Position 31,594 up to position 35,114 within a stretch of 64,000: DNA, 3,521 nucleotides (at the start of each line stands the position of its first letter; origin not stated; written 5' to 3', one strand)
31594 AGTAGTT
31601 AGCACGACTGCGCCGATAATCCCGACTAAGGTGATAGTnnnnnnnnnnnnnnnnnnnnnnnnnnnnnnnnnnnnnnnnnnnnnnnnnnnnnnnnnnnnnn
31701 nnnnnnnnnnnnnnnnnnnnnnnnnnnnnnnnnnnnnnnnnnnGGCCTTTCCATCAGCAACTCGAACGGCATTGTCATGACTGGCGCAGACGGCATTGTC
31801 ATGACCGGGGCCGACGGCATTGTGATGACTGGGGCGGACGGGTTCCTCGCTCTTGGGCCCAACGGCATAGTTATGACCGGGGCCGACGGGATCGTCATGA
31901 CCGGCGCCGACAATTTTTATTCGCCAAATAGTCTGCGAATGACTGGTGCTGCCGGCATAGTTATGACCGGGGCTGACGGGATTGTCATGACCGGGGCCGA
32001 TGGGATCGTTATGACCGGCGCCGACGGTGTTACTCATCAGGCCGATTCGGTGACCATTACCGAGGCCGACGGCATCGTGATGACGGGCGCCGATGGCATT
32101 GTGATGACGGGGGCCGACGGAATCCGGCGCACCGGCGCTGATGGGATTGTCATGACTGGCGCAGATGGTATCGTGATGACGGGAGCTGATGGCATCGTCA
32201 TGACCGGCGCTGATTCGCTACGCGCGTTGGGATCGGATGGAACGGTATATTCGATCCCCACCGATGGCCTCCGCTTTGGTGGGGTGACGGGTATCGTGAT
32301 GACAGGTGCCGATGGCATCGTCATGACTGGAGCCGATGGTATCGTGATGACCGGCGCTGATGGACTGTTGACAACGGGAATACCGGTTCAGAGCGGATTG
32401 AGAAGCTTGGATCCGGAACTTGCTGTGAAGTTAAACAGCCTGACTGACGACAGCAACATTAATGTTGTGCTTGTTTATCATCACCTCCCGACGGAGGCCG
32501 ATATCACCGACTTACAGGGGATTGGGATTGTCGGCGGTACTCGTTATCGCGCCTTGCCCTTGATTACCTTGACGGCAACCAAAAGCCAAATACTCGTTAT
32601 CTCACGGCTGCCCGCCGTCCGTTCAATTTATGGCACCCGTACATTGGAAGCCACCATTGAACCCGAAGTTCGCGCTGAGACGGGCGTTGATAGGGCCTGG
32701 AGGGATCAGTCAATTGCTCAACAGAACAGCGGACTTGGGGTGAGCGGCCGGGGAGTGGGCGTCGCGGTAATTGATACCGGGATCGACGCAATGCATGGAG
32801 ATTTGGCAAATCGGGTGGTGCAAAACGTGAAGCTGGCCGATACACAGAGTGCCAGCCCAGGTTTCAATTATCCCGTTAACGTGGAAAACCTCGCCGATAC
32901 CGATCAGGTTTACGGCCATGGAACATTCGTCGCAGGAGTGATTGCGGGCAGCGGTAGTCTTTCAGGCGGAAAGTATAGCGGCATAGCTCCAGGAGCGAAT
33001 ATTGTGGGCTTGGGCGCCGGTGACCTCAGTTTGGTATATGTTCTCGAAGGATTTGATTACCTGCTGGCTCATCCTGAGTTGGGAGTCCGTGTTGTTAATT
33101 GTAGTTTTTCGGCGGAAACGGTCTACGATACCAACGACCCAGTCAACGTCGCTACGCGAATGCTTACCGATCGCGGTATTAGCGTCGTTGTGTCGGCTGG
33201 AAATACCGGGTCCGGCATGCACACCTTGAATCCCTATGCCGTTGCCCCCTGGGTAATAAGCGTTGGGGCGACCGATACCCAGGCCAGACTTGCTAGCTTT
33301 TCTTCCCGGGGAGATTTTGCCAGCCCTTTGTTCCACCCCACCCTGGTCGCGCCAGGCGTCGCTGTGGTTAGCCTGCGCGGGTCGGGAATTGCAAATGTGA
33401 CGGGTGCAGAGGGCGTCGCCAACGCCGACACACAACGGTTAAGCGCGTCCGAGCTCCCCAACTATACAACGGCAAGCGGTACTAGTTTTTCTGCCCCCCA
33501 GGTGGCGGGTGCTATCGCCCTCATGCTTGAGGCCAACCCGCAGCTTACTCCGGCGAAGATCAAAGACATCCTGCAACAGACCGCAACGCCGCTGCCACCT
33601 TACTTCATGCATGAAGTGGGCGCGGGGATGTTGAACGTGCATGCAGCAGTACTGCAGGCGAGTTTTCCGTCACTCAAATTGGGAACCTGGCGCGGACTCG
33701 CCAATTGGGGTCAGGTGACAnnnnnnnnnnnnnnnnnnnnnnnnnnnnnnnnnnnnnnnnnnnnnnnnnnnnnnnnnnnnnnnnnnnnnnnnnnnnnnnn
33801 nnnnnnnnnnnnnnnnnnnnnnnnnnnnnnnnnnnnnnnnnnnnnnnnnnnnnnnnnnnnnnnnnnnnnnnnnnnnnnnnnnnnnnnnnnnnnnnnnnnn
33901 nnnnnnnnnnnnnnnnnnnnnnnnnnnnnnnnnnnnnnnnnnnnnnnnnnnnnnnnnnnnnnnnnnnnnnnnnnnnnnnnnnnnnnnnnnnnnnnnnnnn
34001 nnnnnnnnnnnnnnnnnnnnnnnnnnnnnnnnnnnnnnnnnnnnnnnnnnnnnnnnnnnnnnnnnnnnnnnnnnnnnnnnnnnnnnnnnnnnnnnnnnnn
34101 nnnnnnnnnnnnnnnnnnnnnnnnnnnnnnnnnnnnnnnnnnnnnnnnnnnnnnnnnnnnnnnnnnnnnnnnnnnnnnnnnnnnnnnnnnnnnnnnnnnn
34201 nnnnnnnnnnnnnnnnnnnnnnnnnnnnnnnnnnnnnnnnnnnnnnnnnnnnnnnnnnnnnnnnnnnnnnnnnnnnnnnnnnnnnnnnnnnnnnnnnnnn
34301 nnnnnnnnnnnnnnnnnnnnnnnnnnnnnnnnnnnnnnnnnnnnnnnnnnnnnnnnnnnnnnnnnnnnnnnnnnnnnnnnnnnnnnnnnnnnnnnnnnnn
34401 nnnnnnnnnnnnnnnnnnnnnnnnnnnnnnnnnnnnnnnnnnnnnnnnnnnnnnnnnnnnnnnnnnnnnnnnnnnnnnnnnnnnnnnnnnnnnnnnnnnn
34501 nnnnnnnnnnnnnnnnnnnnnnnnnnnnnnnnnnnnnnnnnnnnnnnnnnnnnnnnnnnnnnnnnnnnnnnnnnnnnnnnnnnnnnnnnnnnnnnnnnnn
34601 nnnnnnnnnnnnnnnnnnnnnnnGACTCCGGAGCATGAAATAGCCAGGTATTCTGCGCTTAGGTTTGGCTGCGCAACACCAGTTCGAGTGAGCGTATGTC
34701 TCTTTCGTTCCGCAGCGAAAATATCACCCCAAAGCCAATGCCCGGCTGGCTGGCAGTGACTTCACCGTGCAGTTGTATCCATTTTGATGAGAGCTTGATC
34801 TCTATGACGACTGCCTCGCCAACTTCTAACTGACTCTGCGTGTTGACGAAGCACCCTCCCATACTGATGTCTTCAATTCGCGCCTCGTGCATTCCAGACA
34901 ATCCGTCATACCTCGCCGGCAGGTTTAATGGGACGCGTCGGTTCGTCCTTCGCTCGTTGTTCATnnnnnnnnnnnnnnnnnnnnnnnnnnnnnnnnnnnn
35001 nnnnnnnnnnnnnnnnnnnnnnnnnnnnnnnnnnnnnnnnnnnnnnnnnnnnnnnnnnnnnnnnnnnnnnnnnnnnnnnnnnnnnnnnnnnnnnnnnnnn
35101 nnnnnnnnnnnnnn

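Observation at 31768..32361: Sixteen perfect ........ octapeptide repeats conserved at protein level despite synonymous DNA divergence, at the N-terminus of an SLH-anchored S8 protease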

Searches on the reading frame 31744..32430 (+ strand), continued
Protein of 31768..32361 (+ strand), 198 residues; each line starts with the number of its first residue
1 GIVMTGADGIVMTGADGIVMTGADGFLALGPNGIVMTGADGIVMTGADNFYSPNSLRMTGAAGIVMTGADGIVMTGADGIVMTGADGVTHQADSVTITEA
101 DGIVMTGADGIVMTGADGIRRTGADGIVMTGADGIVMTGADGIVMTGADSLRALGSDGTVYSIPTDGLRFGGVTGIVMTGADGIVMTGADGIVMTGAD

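Call 64: list_cluster_members(proteins=[P0163, P0164, P0165, P0166, P0168, P0174, P0176])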
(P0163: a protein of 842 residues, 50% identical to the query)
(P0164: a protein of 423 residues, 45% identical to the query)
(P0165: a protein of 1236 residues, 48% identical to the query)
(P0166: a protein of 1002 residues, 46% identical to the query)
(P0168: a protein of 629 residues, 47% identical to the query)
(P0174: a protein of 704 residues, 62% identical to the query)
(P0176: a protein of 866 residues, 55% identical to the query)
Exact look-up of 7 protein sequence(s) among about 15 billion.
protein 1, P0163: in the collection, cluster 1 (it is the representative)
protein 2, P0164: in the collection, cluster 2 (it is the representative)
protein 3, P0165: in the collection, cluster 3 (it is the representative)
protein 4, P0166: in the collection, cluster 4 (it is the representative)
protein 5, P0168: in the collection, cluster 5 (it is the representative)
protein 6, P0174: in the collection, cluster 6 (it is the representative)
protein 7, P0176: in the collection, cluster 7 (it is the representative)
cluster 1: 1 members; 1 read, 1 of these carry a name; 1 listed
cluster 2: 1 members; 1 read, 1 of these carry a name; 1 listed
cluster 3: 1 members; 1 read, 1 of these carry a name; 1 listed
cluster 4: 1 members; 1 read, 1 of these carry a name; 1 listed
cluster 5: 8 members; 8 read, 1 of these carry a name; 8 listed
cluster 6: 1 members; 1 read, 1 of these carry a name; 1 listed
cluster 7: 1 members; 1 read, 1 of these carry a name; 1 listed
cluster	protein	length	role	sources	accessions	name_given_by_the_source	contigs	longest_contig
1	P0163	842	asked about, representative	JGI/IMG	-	hypothetical protein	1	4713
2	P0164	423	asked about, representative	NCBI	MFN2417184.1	MAG: S8 family serine peptidase, partial [Pyrinomonadaceae bacterium]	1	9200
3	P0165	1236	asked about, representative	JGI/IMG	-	serine protease AprX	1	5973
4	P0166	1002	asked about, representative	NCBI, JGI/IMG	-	serine protease AprX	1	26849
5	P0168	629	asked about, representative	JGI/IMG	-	-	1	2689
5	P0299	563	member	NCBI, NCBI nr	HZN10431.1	MAG TPA: S8 family serine peptidase [Blastocatellia bacterium] | S8 family serine peptidase [Blastocatellia bacterium]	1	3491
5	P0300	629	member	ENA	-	-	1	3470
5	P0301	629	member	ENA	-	-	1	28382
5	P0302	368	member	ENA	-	-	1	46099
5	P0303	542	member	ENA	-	-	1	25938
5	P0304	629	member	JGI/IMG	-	-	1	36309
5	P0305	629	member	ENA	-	-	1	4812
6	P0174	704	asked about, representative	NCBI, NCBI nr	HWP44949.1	MAG TPA: S8 family serine peptidase, partial [Blastocatellia bacterium] | S8 family serine peptidase [Blastocatellia bacterium]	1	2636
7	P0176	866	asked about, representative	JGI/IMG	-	serine protease AprX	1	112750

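Call 72: search_protein_families(library=pfam, proteins=[P0177, P0237, P0213, P0254, P0198], max_evalue=0.01)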
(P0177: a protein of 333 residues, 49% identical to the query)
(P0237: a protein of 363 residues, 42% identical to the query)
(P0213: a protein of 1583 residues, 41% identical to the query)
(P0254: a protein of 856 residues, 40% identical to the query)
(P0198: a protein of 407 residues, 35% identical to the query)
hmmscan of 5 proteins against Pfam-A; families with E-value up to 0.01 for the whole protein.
P0177 (333 aa): 0 families

P0237 (363 aa): 0 families

P0213 (1583 aa): 7 families
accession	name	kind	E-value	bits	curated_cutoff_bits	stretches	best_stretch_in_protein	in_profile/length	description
PF00082.27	Peptidase_S8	-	4.1e-50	171.2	21.8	1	573-903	1-288/288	Subtilase family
PF13360.13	PQQ_2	-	2.6e-16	60.5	27.6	3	413-467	29-83/233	Outer membrane protein assembly factor BamB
PF13570.13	Beta-prop_ACSF4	-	6e-16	59.2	133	1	341-510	64-235/329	Beta-alanine-activating enzyme, beta-propeller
PF02369.22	Big_1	-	1.7e-10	41.3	34.9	1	1502-1547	18-65/93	Bacterial Ig-like domain (group 1)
PF12894.13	ANAPC4_WD40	-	0.00065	20.3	22.9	0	202-259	24-81/91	Anaphase-promoting complex subunit 4 WD40 domain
PF24107.1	DUF7382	-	0.0051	17.1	27.4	0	1504-1547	21-65/65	Domain of unknown function (DUF7382)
PF23393.2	Beta-prop_WDR90_POC16_2nd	-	0.0061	16.2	60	0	198-244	62-108/291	WDR90/POC16, second beta-propeller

P0254 (856 aa): 2 families
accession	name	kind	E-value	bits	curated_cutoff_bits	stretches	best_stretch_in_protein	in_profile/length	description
PF01391.23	Collagen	-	2.4e-06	27.6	27.2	0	324-385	1-59/60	Collagen triple helix repeat (20 copies)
PF03259.23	Robl_LC7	-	0.00062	19.9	23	0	488-511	7-30/91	Roadblock/LC7 domain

P0198 (407 aa): 0 families

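Call 74: list_cluster_members(proteins=[P0213, P0177, P0237, P0198, P0171, P0169])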
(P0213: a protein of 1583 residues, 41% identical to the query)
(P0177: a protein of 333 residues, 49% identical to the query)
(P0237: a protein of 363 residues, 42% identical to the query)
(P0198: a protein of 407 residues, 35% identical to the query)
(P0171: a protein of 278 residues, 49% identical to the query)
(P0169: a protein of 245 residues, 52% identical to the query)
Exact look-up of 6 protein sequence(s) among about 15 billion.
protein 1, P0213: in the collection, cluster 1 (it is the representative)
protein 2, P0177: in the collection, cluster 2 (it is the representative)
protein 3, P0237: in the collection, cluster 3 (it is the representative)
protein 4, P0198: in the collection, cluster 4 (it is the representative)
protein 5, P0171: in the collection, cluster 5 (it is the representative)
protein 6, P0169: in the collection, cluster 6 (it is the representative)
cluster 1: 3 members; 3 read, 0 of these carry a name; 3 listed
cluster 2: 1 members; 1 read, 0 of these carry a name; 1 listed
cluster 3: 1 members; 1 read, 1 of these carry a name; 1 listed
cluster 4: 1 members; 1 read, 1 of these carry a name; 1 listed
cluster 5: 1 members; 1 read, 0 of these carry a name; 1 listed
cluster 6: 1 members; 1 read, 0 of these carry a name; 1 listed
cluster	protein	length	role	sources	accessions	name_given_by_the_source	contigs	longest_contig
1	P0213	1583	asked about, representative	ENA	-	-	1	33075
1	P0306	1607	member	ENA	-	-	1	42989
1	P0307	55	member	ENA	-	-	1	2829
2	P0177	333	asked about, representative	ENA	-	-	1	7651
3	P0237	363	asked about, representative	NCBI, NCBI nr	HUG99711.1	MAG TPA: DUF5666 domain-containing protein [Gammaproteobacteria bacterium] | DUF5666 domain-containing protein [Gammaproteobacteria bacterium]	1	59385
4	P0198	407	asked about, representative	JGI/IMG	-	hypothetical protein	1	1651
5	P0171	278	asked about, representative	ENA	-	-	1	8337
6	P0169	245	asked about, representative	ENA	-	-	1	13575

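Call 80: search_protein_families(library=pfam, proteins=[P0035, P0033, P0037, P0013, P0025, P0166, P0164], max_evalue=0.1)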
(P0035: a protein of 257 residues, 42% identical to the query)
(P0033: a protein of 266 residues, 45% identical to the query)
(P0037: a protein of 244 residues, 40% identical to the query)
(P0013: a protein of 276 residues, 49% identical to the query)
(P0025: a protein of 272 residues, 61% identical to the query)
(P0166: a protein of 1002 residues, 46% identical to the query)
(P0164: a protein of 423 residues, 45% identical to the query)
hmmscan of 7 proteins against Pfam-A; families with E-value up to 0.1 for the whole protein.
P0035 (257 aa): 1 family
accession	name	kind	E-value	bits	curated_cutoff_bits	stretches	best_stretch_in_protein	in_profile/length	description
PF11259.13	DUF3060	-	1.6e-05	25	23.1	2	68-97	15-44/58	Protein of unknown function (DUF3060)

P0033 (266 aa): 1 family
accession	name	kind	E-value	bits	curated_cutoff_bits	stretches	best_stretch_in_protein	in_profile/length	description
PF11259.13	DUF3060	-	0.005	17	23.1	1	68-93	15-40/58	Protein of unknown function (DUF3060)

P0037 (244 aa): 1 family
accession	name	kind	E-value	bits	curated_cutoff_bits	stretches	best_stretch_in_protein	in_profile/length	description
PF15912.10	VIR_N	-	0.025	14.5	27.7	1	162-197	114-149/258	Virilizer, N-terminal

P0013 (276 aa): 0 families

P0025 (272 aa): 2 families
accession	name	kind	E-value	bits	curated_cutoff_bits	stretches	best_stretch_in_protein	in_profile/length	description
PF00082.27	Peptidase_S8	-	0.0002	21.2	21.8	1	221-248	1-28/288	Subtilase family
PF10106.14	DUF2345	-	0.0086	16.3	30.7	0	68-108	86-127/151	Uncharacterized protein conserved in bacteria (DUF2345)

P0166 (1002 aa): 2 families
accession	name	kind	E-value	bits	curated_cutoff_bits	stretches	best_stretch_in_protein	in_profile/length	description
PF00082.27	Peptidase_S8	-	5e-45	154.5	21.8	1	380-668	1-286/288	Subtilase family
PF00395.25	SLH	-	9e-05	22.8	20.8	1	950-990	4-44/44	S-layer homology domain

P0164 (423 aa): 3 families
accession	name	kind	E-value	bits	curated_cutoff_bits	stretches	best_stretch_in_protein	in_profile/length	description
PF00082.27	Peptidase_S8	-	6.8e-06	26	21.8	1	360-422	1-60/288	Subtilase family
PF05048.19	NosD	-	0.0047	16.8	23.6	0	30-144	39-141/212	Periplasmic copper-binding protein (NosD)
PF13229.12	Beta_helix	-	0.037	14.1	25.9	0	176-235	5-61/158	Right handed beta helix region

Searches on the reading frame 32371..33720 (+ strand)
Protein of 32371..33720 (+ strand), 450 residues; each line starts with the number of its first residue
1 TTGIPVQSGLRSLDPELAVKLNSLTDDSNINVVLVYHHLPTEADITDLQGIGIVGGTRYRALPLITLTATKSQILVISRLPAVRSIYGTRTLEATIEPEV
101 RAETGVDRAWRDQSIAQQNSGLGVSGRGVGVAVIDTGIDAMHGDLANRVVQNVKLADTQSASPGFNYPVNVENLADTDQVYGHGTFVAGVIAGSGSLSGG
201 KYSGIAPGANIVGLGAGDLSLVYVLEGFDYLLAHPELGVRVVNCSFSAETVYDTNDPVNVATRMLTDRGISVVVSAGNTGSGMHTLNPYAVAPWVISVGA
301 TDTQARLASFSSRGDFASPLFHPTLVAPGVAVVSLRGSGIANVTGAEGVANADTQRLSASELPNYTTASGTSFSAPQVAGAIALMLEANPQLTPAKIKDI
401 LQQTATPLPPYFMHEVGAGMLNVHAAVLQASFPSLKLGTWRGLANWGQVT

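Call 67: search_solved_structures(query=window:32371-33720:+, max_evalue=0.00001, show_alignments=1)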
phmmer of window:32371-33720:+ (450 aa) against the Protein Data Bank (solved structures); distinct sequences matched with E-value up to 0.00001: 116 (the best 60 are shown).
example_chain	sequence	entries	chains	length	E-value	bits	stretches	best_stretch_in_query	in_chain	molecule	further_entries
3afg_A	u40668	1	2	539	1.5e-43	152.5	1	10-435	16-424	Subtilisin-like serine protease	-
9ues_B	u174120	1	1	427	1.5e-39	139.3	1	113-435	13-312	Subtilisin-like serine protease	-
1r6v_A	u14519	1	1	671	4.3e-17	65.4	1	123-433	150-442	subtilisin-like serine protease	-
8ehe_A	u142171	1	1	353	6.4e-16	61.5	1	126-427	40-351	Mirolase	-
1s01_A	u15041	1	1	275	1.5e-14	56.9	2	364-426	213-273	Subtilisin BPN'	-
1sbi_A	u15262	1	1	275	2.1e-14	56.5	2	122-334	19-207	SUBTILISIN 8397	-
1aqn_A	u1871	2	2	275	2.3e-14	56.3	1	364-426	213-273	SUBTILISIN 8324 | SUBTILISIN BPN'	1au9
1ak9_A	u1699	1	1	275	2.9e-14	56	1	364-426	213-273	SUBTILISIN 8321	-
9zio_S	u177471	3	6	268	3.6e-14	55.7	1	364-426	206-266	SUBTILISIN BPN'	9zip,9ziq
1a2q_A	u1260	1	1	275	4.1e-14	55.5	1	364-426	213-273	SUBTILISIN BPN'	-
1mee_A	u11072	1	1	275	4.3e-14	55.5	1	364-426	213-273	MESENTERICOPEPTIDASE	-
1sbh_A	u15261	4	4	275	4.3e-14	55.5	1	122-334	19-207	SUBTILISIN 8397+1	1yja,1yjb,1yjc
2sni_E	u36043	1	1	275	7e-14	54.8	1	364-426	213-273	SUBTILISIN NOVO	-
3vyv_A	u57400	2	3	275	7e-14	54.8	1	364-426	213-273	Subtilisin NAT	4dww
5arb_A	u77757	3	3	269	1.1e-13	54.2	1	114-334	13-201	SUBTILISIN SAVINASE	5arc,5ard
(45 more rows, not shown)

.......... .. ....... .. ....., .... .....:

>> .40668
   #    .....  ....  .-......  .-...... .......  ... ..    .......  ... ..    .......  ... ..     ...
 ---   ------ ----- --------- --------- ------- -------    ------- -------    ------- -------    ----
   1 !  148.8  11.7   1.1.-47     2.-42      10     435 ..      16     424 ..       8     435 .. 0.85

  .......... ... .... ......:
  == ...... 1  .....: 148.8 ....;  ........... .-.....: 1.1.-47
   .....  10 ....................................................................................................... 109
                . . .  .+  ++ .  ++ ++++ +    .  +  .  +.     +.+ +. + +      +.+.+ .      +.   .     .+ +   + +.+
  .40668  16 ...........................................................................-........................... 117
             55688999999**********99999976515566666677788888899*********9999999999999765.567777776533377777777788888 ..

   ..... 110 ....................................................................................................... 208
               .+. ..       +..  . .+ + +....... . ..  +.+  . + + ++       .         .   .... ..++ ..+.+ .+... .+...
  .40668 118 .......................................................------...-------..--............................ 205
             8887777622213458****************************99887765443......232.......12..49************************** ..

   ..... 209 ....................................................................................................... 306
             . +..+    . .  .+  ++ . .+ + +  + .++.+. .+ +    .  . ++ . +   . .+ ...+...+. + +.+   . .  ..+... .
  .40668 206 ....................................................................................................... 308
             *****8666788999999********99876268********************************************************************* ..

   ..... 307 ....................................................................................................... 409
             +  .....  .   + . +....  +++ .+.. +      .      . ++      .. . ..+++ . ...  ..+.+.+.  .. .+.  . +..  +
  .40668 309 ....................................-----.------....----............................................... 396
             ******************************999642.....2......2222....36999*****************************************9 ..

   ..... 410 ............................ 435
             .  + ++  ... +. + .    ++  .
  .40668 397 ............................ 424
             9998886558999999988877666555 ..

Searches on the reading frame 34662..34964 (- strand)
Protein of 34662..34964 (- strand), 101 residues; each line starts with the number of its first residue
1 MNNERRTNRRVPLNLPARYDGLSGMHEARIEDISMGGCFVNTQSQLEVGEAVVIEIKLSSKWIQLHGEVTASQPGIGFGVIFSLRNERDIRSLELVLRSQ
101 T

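Call 22: search_protein_families(library=pfam, proteins=[window:34662-34964:-], max_evalue=0.001)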
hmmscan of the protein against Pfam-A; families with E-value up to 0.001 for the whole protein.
window:34662-34964:- (101 aa): 1 family
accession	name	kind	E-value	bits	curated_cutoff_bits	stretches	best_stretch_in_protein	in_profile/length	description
PF07238.19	PilZ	-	1.4e-12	48.2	22.5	1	4-91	1-94/102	PilZ domain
